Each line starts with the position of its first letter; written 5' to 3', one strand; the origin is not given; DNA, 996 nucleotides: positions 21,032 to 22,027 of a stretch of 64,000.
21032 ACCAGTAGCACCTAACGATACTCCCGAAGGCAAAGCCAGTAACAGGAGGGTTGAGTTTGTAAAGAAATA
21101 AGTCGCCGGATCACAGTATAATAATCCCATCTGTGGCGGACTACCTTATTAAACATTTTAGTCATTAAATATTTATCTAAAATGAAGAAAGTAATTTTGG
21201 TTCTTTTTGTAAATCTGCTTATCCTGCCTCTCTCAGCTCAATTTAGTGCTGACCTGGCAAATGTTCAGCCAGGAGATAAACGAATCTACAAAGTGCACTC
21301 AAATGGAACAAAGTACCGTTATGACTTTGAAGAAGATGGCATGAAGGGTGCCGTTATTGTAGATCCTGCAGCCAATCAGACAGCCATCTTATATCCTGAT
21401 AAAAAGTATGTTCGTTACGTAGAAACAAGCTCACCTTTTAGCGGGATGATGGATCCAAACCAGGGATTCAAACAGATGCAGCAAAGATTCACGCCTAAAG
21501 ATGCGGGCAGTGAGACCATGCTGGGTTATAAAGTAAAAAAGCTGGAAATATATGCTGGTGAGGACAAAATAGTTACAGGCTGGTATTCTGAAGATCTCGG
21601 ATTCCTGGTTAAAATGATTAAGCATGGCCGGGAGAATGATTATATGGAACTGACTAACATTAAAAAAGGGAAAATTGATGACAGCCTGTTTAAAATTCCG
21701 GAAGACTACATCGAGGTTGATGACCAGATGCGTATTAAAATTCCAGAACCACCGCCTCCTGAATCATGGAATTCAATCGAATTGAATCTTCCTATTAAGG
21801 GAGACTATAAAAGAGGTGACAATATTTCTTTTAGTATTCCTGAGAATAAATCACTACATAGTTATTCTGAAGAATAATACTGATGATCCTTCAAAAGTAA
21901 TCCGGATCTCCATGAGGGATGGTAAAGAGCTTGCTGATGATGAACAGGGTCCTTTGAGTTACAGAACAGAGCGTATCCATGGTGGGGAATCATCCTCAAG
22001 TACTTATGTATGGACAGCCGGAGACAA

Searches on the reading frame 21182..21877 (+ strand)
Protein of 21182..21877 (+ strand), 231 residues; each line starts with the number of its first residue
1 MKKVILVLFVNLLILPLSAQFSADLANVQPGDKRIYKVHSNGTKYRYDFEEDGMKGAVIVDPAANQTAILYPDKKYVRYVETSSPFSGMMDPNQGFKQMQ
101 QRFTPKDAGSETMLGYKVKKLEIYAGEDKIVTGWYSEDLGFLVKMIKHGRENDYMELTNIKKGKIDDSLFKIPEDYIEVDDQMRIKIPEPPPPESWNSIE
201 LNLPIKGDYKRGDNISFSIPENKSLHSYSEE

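Call 72: search_protein_families(library=pfam, proteins=[window:21182-21877:+], max_evalue=0.00001)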
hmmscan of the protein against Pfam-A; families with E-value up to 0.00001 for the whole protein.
window:21182-21877:+ (231 aa): 1 family
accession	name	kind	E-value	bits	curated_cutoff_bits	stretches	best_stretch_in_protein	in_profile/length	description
PF14371.13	DUF4412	-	6.8e-08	33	21.6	0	140-176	154-191/191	Domain of unknown function (DUF4412)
